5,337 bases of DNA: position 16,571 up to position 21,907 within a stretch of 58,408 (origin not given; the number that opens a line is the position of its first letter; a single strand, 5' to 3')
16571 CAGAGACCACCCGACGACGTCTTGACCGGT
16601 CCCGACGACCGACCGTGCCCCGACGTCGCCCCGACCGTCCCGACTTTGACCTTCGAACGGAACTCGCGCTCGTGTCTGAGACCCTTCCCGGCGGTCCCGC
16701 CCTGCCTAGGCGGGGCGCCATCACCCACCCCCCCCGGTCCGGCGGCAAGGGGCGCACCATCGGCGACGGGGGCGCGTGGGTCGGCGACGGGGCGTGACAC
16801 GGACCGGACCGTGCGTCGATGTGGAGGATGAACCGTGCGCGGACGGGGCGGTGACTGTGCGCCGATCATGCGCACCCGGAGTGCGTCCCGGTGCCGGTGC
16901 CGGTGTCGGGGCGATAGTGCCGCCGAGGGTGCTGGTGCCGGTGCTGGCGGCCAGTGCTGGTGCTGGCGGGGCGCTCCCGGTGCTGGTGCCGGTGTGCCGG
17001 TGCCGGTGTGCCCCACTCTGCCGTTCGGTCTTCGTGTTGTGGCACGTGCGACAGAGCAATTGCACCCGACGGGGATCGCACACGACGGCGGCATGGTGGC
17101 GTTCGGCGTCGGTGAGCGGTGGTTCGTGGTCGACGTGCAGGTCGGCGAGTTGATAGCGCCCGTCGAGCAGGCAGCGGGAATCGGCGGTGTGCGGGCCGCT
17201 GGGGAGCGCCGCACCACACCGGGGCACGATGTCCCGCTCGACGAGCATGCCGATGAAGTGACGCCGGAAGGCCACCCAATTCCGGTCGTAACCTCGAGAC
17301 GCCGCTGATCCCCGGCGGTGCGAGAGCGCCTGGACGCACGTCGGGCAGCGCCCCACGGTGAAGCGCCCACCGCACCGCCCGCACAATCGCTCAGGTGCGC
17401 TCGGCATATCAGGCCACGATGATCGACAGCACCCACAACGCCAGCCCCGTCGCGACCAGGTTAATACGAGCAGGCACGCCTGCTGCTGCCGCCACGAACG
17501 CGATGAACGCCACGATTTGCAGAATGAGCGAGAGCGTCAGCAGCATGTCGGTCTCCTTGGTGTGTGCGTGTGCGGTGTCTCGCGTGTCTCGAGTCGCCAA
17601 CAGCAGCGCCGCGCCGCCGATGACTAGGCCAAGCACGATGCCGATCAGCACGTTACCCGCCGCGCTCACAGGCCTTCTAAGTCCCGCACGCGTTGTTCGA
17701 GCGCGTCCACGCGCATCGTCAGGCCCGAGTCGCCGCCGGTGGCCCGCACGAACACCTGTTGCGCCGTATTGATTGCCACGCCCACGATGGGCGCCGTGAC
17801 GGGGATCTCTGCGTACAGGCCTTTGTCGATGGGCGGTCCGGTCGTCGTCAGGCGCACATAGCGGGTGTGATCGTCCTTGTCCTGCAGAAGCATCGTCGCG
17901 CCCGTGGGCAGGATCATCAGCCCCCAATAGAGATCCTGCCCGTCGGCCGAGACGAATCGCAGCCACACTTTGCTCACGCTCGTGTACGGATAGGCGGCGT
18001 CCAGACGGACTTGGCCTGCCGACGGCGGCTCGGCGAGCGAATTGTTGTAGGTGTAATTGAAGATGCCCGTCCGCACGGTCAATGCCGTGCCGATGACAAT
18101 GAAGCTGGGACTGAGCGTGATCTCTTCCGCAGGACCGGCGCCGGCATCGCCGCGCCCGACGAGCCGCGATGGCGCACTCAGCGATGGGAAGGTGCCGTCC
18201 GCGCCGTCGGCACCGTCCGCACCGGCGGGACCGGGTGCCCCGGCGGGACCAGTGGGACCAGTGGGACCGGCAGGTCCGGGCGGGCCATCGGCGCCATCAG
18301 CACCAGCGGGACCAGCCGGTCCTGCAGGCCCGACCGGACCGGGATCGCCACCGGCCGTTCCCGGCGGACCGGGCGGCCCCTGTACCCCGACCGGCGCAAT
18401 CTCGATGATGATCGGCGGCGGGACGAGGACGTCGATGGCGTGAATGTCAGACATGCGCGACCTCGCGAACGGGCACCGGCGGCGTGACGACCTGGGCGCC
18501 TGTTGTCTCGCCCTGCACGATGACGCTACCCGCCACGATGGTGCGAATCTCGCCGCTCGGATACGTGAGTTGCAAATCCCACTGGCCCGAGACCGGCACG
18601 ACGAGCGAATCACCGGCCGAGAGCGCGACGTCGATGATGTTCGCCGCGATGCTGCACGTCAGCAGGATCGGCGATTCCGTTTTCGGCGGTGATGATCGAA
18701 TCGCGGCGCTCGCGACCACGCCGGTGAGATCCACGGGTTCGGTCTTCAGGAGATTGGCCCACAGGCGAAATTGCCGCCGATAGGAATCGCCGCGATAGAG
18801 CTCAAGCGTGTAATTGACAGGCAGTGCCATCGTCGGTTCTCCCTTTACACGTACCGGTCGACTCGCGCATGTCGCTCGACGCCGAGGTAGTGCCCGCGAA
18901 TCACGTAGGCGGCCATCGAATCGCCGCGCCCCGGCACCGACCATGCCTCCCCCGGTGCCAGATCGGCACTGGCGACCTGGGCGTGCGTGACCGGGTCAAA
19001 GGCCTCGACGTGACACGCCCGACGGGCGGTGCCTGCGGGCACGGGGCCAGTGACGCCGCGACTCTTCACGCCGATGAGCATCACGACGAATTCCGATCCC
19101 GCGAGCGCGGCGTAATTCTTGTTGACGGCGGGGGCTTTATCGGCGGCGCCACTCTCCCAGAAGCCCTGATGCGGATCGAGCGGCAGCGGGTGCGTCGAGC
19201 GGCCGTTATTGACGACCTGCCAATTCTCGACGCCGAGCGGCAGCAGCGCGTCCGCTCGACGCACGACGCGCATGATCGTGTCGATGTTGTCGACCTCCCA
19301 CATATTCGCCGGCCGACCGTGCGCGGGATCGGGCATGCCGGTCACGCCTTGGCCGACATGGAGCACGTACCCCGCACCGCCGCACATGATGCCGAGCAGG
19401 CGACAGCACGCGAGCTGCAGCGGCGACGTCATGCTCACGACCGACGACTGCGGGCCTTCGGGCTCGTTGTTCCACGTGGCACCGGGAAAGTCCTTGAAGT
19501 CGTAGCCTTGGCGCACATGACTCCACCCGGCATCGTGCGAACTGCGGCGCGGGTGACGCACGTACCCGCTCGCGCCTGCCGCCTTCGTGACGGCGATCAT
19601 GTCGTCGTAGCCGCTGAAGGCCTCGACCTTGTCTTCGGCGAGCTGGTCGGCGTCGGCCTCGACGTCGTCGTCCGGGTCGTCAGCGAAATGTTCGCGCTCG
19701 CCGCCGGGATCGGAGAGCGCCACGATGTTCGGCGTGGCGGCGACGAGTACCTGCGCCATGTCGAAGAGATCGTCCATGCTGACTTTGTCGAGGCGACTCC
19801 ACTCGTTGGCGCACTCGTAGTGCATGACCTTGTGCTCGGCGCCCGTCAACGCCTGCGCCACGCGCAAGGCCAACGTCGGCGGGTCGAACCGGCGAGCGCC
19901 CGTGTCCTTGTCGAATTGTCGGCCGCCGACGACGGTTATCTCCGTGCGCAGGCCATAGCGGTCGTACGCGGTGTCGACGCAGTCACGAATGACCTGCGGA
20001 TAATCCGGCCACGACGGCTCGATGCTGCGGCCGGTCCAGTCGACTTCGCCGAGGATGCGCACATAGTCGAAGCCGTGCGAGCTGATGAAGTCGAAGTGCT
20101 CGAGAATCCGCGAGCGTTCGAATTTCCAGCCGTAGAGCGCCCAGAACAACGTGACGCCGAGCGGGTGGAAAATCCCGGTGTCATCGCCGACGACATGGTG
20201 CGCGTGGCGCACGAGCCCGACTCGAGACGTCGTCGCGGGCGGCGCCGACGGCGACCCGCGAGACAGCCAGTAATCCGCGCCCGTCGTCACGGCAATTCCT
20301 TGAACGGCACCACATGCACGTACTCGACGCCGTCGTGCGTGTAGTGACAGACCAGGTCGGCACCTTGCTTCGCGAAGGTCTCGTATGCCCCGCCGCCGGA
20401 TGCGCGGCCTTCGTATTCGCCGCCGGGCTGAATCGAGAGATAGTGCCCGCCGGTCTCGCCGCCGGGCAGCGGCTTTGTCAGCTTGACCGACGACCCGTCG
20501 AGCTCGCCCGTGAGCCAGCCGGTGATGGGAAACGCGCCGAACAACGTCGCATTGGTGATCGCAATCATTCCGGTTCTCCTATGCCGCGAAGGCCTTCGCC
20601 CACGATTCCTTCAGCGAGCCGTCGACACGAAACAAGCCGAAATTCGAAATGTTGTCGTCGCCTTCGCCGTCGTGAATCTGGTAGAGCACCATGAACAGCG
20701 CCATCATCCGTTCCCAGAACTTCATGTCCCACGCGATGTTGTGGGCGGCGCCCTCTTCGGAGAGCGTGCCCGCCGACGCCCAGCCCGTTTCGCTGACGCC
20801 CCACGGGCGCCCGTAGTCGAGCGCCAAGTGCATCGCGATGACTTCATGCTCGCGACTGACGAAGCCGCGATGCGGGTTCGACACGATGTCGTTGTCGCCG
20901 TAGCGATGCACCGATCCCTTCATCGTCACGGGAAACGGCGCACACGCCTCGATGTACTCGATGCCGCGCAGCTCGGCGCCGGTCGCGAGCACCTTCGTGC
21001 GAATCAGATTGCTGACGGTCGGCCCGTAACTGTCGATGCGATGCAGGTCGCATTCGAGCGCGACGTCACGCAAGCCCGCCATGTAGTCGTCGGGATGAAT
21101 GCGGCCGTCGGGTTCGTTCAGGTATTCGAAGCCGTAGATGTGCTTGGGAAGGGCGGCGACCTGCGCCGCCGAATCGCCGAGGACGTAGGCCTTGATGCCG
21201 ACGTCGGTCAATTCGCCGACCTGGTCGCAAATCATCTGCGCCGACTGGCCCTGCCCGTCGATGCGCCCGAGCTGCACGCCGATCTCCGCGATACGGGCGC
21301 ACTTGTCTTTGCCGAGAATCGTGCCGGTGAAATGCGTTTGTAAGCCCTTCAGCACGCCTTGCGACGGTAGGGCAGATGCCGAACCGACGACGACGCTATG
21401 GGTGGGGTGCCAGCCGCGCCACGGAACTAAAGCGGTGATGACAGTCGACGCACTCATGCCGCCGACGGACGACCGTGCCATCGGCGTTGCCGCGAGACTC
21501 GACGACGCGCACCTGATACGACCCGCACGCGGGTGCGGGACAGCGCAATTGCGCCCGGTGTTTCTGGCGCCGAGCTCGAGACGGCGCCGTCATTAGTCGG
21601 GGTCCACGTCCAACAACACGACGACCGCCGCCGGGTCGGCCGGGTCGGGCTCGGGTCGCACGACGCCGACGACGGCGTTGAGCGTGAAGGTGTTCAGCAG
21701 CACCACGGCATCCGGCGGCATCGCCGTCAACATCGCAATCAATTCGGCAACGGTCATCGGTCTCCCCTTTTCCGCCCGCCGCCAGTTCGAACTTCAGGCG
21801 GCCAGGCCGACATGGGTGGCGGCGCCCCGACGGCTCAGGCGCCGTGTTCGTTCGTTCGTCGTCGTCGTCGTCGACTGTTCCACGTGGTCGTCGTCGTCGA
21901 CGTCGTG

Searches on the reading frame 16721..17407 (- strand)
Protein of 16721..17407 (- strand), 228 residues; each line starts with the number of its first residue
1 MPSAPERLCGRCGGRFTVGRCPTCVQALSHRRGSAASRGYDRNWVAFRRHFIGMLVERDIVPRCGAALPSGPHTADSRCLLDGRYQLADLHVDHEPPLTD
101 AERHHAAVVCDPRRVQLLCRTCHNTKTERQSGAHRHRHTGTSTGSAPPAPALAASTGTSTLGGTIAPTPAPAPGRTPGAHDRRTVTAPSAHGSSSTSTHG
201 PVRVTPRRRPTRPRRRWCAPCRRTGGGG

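Call 14: search_protein_families(library=phrogs, proteins=[window:16721-17407:-], max_evalue=0.01)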
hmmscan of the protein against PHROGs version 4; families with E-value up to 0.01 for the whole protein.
window:16721-17407:- (228 aa): 6 families
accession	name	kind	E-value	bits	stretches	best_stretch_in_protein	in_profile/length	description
phrog_589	-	DNA, RNA and nucleotide metabolism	2.6e-06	28.3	1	79-144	97-156/179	HNH endonuclease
phrog_144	-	DNA, RNA and nucleotide metabolism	4.5e-06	27.4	1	77-136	88-142/175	HNH endonuclease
phrog_2323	-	DNA, RNA and nucleotide metabolism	0.00018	22.4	1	78-142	40-99/113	HNH endonuclease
phrog_4234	-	DNA, RNA and nucleotide metabolism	0.00035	21.3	1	89-140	40-97/130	HNH endonuclease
phrog_119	-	DNA, RNA and nucleotide metabolism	0.00074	19.4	1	77-135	207-263/443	HNH endonuclease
phrog_1271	-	DNA, RNA and nucleotide metabolism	0.0011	19.5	1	6-136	212-325/361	HNH endonuclease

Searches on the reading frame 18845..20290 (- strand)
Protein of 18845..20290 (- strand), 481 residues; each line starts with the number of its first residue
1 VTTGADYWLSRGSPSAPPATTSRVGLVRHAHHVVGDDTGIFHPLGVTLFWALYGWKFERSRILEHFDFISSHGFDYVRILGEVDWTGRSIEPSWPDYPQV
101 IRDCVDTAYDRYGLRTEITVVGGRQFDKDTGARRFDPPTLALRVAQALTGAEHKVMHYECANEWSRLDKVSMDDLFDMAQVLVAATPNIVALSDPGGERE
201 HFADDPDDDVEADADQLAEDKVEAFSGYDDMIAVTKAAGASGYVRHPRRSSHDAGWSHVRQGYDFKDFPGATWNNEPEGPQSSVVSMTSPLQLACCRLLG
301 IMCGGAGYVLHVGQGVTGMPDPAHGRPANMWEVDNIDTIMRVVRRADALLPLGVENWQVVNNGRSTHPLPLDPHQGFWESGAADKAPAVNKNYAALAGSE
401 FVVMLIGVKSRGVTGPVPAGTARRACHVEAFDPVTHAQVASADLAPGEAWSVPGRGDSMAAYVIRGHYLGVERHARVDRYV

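Call 14: search_protein_families(library=phrogs, proteins=[window:18845-20290:-], max_evalue=0.01)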
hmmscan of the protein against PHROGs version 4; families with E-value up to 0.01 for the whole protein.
window:18845-20290:- (481 aa): 0 families

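Call 48: find_related_loci(query=window:18845-20290:-, collection=viral_contigs, flank=10000)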
Query window:18845-20290:- (481 aa) in viral_contigs; peptide patterns used: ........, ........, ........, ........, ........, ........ (x = any residue, [..] = any of these).
12 stretches matched a pattern; 12 encode a relative of the query (tblastn E <= 1e-3); 12 distinct loci.
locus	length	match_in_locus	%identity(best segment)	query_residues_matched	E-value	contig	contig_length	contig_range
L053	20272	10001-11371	72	16-481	0e+0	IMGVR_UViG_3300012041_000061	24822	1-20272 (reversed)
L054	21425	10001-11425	64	1-469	0e+0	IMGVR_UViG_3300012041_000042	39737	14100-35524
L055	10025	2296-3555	64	21-469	0e+0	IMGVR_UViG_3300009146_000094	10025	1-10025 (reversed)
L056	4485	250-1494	65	21-464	0e+0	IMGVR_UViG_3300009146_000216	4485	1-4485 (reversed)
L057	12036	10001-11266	62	19-469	0e+0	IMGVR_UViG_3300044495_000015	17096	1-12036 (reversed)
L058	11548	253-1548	50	2-467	2e-141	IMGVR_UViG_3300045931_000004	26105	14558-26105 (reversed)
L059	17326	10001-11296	50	2-467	4e-141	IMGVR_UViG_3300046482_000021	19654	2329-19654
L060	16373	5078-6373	49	2-467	1e-140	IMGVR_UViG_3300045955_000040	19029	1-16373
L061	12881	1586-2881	50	2-467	4e-141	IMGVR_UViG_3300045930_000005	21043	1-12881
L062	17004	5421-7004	64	16-468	3e-107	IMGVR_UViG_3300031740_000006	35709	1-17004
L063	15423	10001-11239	49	18-467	6e-137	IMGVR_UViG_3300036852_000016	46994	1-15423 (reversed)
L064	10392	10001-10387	60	16-144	4e-42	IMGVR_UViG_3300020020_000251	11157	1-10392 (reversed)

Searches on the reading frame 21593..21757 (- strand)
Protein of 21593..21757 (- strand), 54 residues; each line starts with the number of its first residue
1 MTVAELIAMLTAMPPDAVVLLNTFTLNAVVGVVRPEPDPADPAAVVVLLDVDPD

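Call 14: search_protein_families(library=phrogs, proteins=[window:21593-21757:-], max_evalue=0.01)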
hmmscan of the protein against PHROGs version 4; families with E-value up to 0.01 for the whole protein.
window:21593-21757:- (54 aa): 3 families
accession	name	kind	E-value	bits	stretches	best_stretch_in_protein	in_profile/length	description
phrog_7217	-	unknown function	0.004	18.4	1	1-22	1-22/82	-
phrog_6161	-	unknown function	0.0041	18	1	1-23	1-23/59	-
phrog_17830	-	unknown function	0.0066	17.2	1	1-22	1-22/47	-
